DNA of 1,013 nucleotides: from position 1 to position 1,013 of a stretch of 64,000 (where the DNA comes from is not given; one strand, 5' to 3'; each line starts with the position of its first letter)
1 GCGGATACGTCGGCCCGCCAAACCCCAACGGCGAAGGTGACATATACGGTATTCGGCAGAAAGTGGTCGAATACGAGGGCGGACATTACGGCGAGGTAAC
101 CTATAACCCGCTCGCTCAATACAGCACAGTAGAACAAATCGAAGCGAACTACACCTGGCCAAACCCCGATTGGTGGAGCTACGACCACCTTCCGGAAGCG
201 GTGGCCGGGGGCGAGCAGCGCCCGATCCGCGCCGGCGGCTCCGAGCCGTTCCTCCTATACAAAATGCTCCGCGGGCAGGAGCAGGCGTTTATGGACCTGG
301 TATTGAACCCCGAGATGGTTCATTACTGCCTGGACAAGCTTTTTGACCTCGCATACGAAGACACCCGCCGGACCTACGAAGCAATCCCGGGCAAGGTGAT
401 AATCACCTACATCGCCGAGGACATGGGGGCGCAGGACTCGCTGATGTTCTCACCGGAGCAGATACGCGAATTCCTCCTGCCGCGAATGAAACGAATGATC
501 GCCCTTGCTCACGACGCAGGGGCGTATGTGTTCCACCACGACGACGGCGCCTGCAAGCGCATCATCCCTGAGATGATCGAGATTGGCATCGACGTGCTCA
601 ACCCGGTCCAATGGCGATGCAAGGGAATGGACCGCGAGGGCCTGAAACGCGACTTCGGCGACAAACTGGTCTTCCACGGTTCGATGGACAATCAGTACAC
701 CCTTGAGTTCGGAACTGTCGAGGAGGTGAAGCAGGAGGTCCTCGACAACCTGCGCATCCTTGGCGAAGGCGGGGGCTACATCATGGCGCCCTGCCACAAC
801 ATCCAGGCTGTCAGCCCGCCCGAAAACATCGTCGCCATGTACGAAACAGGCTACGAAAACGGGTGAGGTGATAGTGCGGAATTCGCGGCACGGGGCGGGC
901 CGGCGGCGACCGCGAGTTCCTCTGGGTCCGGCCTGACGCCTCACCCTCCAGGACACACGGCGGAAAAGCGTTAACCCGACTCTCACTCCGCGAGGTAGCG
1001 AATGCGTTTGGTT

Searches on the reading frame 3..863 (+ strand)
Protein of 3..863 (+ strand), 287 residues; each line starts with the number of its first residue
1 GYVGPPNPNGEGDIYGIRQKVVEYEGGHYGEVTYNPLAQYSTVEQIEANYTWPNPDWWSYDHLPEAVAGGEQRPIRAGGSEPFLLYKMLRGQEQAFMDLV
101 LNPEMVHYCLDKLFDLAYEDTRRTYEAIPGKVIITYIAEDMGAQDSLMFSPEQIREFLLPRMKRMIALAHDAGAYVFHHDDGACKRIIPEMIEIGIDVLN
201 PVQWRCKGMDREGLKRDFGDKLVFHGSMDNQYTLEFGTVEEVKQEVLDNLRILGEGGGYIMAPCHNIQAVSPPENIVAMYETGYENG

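Call 94: search_protein_families(library=pfam, alignment_id=A7, max_evalue=0.00001)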
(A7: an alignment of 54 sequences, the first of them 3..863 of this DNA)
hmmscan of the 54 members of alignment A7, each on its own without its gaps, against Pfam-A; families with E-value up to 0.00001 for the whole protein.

A. member 1, window:3-863:+ (287 aa): 1 family
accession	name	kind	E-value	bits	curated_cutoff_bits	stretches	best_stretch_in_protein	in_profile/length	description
PF01208.23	URO-D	-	9.9e-22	77.8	23.9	1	82-282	146-342/346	Uroporphyrinogen decarboxylase (URO-D)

B. families by the number of members that match (of 54 scanned): 87 families (the first 25 are shown)
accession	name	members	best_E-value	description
PF03063.25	Prismane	3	4.3e-178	Prismane/CO dehydrogenase family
PF03599.22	CdhD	3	1.6e-89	CO dehydrogenase/acetyl-CoA synthase delta subunit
PF00117.34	GATase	2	1.4e-49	Glutamine amidotransferase class-I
PF01595.25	CNNM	2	1e-37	Cyclin M transmembrane N-terminal domain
PF02518.31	HATPase_c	2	1.6e-29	Histidine kinase-, DNA gyrase B-, and HSP90-like ATPase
PF01656.29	CbiA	2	8.6e-16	CobQ/CobB/MinD/ParA nucleotide binding domain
PF13614.12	AAA_31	2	2.1e-12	AAA domain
PF00571.33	CBS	2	1.8e-09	CBS domain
PF00437.27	T2SSE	1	5.7e-137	Type II/IV secretion system protein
PF06418.20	CTP_synth_N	1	5.3e-121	CTP synthase N-terminus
PF19436.4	ACS_CODH_B_C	1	2.6e-118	ACS/CODH beta subunit C-terminal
PF14574.11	RACo_C_ter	1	3.1e-90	C-terminal domain of RACo the ASKHA domain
PF00448.28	SRP54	1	9.2e-76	SRP54-type protein, GTPase domain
PF03773.19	ArsP_1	1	4.6e-72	Predicted permease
PF03598.20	CdhC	1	8.1e-65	CO dehydrogenase/acetyl-CoA synthase complex beta subunit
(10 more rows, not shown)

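Call 95: search_protein_families(library=padloc, alignment_id=A7, max_evalue=1e-8)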
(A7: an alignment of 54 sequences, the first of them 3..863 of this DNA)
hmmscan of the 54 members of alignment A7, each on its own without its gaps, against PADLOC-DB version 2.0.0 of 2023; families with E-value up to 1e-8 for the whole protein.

A. member 1, window:3-863:+ (287 aa): 0 families

B. families by the number of members that match (of 54 scanned): 2 families
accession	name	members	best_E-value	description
PDLC01720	Csa3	1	3.7e-17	Csa3_1_CAS-I-II-III-IV-V-VI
PDLC01438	Csa3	1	1.6e-13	"CAS-I,CAS-II,CAS-III,CAS-IV,CAS-V,CAS-VI; associated_signaling"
